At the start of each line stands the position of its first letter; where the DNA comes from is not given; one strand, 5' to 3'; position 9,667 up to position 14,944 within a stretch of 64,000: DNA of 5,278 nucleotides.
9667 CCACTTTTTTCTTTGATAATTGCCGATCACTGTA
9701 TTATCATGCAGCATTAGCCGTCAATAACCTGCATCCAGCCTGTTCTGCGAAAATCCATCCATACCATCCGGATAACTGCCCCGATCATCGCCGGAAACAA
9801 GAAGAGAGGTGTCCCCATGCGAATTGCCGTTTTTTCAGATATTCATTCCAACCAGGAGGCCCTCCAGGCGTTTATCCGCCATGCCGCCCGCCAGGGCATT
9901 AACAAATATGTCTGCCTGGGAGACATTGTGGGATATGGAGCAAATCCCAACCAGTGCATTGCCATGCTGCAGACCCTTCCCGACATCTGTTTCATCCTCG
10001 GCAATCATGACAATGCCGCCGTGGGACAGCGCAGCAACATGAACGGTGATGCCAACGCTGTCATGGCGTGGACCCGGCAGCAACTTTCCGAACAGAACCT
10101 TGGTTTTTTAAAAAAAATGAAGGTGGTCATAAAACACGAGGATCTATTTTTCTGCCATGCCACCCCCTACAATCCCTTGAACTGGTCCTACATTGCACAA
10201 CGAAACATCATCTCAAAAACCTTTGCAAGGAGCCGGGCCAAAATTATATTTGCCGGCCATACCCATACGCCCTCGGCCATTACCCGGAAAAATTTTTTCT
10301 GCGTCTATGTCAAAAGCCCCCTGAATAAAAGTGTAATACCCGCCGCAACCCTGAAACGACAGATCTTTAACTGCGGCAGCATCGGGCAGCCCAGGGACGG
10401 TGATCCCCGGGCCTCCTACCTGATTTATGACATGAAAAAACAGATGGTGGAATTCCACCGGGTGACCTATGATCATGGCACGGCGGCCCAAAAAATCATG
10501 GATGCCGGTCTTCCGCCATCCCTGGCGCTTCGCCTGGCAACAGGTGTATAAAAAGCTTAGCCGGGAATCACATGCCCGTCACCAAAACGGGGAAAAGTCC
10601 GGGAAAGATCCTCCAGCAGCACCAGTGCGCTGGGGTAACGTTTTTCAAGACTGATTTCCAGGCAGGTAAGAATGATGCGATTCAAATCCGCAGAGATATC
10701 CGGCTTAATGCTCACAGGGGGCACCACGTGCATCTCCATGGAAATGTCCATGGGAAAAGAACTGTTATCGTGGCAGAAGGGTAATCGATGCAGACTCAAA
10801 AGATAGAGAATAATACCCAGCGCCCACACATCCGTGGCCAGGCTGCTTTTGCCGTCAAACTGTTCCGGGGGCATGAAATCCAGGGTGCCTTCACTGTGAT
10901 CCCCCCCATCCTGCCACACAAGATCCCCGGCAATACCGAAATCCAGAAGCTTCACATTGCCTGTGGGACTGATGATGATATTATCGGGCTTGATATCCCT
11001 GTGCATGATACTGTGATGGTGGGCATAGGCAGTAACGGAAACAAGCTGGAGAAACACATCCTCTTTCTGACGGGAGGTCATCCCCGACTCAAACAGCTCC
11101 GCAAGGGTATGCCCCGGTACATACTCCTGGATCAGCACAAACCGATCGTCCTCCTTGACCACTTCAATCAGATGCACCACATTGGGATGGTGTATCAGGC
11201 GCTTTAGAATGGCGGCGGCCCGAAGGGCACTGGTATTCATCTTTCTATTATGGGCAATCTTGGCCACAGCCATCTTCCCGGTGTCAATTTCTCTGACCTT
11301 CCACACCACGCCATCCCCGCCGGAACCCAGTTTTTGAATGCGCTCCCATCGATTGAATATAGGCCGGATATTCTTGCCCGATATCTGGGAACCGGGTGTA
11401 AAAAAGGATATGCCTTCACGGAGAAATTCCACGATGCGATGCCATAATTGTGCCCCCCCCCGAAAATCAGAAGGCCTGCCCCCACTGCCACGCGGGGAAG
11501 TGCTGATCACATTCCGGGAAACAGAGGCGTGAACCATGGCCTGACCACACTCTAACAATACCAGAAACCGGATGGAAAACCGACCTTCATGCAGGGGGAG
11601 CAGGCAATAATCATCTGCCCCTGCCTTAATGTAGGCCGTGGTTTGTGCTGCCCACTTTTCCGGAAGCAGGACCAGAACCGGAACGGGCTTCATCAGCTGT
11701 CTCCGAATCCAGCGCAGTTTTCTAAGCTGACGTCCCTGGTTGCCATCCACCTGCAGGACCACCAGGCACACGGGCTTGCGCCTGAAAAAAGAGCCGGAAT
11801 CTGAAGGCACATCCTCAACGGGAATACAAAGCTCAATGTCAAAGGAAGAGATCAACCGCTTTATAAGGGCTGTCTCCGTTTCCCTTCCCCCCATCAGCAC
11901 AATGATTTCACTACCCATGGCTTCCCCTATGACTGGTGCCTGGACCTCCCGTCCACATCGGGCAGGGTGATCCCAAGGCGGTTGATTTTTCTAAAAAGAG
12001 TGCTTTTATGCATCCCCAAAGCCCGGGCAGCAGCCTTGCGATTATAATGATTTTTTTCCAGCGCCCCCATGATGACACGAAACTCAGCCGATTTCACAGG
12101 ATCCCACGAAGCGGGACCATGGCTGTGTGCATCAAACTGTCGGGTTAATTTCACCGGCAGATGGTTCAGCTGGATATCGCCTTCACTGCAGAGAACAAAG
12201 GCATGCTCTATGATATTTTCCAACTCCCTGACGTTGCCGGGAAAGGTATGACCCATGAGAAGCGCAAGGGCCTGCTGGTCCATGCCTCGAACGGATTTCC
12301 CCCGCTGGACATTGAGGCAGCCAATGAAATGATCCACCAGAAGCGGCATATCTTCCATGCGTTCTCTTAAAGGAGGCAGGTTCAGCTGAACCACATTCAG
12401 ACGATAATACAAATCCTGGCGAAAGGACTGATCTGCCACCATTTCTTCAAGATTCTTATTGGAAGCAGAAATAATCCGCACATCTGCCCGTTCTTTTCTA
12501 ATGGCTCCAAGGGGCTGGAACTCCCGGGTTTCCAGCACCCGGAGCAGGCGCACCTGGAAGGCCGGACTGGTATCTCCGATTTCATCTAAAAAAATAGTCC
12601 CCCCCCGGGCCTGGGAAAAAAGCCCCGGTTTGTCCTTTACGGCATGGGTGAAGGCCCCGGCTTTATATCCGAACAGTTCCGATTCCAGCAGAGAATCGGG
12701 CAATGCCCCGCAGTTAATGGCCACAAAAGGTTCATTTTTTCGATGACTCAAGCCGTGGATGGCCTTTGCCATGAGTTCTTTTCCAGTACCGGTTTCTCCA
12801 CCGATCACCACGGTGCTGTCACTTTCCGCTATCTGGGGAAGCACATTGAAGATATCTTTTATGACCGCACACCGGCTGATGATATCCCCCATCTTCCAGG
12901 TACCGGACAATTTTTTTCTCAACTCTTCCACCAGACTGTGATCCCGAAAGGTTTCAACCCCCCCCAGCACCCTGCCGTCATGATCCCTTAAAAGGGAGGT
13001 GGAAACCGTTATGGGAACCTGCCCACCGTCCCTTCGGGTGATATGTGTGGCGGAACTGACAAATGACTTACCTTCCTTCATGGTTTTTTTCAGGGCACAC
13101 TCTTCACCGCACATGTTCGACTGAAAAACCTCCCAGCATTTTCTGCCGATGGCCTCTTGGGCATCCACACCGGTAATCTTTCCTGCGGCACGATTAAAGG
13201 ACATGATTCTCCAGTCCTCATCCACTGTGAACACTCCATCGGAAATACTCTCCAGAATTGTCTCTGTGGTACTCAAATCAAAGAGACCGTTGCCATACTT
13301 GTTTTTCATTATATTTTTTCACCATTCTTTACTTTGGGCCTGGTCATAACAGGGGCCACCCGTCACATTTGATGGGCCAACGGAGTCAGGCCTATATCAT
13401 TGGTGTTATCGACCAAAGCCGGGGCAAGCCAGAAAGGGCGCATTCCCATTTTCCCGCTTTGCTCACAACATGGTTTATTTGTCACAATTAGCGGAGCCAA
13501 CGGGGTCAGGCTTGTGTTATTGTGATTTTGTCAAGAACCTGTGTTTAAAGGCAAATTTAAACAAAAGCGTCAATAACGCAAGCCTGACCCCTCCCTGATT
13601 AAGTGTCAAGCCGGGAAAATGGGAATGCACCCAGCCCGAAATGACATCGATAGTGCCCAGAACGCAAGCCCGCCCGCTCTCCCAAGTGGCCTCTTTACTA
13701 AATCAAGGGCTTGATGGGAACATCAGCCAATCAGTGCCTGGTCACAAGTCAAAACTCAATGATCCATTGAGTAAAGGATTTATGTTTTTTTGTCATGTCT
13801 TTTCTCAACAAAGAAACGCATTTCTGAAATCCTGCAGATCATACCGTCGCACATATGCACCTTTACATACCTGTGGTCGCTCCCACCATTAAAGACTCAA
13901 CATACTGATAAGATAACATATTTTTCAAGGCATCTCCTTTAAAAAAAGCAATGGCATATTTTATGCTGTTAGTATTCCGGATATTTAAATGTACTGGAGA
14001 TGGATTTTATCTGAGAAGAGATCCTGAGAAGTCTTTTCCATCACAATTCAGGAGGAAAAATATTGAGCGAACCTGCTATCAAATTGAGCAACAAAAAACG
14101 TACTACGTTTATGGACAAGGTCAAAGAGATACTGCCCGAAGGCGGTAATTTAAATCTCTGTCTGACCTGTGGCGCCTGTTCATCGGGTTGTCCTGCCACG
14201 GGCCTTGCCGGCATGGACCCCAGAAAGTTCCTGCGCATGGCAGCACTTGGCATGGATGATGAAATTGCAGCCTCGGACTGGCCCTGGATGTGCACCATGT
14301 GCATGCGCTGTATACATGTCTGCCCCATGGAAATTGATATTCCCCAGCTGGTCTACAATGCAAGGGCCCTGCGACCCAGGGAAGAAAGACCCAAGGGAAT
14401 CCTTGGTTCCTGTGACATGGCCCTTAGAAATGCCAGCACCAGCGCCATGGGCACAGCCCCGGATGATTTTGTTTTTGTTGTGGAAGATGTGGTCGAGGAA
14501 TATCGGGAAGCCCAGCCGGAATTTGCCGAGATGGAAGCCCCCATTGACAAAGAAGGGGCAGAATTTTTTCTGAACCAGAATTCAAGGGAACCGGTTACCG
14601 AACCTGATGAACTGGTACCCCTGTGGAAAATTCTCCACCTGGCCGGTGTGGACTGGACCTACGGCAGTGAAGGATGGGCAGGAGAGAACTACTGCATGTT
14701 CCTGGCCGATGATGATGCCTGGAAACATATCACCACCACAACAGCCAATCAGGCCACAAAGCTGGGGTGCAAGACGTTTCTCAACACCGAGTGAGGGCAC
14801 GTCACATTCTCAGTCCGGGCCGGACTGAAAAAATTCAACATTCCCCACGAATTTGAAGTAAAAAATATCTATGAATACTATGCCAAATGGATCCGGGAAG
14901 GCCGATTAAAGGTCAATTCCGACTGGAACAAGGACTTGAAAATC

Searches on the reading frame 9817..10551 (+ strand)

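Call 31: search_protein_families(library=pfam, proteins=[window:9817-10551:+], max_evalue=0.00001)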
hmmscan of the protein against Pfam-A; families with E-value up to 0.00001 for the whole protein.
window:9817-10551:+ (244 aa): 2 families
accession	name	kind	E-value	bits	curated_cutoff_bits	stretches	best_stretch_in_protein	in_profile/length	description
PF12850.12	Metallophos_2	-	4.1e-19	69.6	27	1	1-208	1-153/154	Calcineurin-like phosphoesterase superfamily domain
PF00149.33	Metallophos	-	1.3e-15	58.7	21.5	1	1-152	1-191/191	Calcineurin-like phosphoesterase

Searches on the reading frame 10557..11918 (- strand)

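Call 31: search_protein_families(library=pfam, proteins=[window:10557-11918:-], max_evalue=0.00001)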
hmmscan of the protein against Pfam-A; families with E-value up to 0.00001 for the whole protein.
window:10557-11918:- (453 aa): 4 families
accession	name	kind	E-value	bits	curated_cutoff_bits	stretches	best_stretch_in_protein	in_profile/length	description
PF00069.31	Pkinase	-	1.2e-46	159.7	31.7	1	192-428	2-252/263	Protein kinase domain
PF07714.23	PK_Tyr_Ser-Thr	-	7.2e-25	88.2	23.1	1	194-427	4-248/258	Protein tyrosine and serine/threonine kinase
PF14531.12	Kinase-like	-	6.4e-09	35.9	25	1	288-388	150-258/289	Kinase-like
PF03109.22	ABC1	-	4.8e-07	29.6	22.9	1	259-333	142-217/244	ABC1 atypical kinase-like domain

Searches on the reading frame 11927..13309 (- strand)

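Call 31: search_protein_families(library=pfam, proteins=[window:11927-13309:-], max_evalue=0.00001)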
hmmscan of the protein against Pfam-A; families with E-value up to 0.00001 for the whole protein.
window:11927-13309:- (460 aa): 9 families
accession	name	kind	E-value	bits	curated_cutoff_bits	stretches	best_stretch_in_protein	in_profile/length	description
PF00158.32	Sigma54_activat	-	6.3e-66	221.6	20.2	1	144-309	2-167/168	Sigma-54 interaction domain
PF25601.1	AAA_lid_14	-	1.7e-24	85.9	27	1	315-392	1-78/87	AAA+ ATPase lid domain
PF14532.12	Sigma54_activ_2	-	2e-22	80.4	25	1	146-314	3-138/138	Sigma-54 interaction domain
PF08448.16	PAS_4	-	8.5e-16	58.6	23.1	1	19-123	1-104/110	PAS fold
PF13426.13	PAS_9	-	3.1e-15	56.7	27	1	23-123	1-100/103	PAS domain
PF00989.32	PAS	-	2.8e-13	50.3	22.6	1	16-123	4-112/113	PAS fold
PF07728.20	AAA_5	-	4.4e-09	36.9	22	1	167-297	2-136/139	AAA domain (dynein-related subfamily)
PF02954.25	HTH_8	-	6.1e-09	35.9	22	1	408-444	5-41/42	Bacterial regulatory protein, Fis family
PF13188.13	PAS_8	-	9.4e-07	29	21.8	1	16-64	4-52/65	PAS domain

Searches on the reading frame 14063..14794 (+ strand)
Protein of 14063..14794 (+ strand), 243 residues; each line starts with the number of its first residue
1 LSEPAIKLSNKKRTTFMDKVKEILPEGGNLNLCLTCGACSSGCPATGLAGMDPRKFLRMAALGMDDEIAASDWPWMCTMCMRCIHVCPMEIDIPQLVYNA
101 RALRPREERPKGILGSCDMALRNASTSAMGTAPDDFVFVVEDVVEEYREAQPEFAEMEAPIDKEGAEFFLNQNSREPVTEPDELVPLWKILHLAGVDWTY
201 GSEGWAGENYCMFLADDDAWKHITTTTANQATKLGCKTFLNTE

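Call 19: search_protein_families(library=pfam, proteins=[window:14063-14794:+])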
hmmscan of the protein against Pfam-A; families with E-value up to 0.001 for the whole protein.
window:14063-14794:+ (243 aa): 8 families
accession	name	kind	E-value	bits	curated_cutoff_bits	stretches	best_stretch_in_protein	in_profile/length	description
PF13187.11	Fer4_9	-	2.1e-10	40.9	27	1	33-90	2-50/52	4Fe-4S dicluster domain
PF13183.11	Fer4_8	-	3.5e-10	40.7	27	1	30-91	2-68/68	4Fe-4S dicluster domain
PF13237.11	Fer4_10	-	2.8e-08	34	25.5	1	30-88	6-53/53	4Fe-4S dicluster domain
PF13534.11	Fer4_17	-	3.5e-08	34.3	22.2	1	33-92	2-61/61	4Fe-4S dicluster domain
PF12838.12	Fer4_7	-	1.1e-06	29.4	27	1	33-90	2-51/52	4Fe-4S dicluster domain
PF17179.9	Fer4_22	-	0.00012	23.3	27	0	9-45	58-93/95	4Fe-4S dicluster domain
PF12798.12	Fer4_3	-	0.00022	22.2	27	0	77-90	1-14/15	4Fe-4S binding domain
PF13746.11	Fer4_18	-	0.00092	19.8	27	0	77-94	61-78/114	4Fe-4S dicluster domain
